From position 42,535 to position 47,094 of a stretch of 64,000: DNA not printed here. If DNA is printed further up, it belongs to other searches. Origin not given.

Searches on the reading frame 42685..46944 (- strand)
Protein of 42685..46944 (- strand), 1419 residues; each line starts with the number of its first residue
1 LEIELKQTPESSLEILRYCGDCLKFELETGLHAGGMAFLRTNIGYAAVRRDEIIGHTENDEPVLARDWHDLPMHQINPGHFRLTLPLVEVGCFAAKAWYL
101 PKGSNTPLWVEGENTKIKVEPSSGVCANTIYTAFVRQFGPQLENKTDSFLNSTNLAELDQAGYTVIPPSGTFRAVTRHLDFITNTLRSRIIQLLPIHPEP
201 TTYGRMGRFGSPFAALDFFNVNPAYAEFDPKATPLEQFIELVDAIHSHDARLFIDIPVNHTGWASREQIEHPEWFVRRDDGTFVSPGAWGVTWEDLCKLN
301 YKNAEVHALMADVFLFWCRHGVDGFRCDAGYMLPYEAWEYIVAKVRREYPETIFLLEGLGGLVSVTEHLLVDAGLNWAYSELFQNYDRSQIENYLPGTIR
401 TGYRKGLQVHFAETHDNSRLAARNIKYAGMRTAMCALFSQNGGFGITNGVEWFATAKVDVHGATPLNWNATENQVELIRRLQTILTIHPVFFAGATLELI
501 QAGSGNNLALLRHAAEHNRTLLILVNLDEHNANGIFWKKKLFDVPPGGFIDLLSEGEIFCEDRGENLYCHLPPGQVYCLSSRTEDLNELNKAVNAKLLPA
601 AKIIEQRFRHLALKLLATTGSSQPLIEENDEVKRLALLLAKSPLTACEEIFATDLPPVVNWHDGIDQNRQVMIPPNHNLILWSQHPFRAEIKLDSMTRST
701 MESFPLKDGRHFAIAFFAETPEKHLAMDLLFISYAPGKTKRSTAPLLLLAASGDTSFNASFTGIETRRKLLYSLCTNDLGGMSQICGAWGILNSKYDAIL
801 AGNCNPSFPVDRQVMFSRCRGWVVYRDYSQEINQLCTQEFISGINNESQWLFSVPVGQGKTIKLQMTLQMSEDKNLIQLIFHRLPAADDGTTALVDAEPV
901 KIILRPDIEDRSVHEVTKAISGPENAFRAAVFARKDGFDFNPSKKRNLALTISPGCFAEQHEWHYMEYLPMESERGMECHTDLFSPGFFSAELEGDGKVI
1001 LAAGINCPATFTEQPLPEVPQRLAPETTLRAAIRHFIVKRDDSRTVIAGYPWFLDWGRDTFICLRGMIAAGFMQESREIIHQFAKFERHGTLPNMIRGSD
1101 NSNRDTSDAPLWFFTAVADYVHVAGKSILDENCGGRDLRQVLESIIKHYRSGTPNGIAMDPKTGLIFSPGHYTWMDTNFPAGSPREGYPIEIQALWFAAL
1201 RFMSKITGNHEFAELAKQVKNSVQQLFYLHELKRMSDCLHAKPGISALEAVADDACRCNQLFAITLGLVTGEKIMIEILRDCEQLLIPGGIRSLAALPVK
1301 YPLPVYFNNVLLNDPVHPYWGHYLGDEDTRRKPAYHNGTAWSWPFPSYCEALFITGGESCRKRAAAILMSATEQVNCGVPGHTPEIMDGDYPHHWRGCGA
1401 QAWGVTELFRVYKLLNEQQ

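Call 43: search_protein_families(library=pfam, proteins=[window:42685-46944:-], max_evalue=0.0001)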
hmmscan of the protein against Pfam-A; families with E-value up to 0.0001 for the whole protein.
window:42685-46944:- (1419 aa): 3 families
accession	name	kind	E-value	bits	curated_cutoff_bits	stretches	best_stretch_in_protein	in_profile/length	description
PF06202.20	GDE_C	-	5.9e-68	229.9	21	1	1035-1410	5-367/367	Amylo-alpha-1,6-glucosidase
PF12439.13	GDE_N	-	7.9e-23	81.5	27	1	774-999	4-218/219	Glycogen debranching enzyme N terminal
PF00128.31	Alpha-amylase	-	2.2e-12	47.4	22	1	146-333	4-193/446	Alpha amylase, catalytic domain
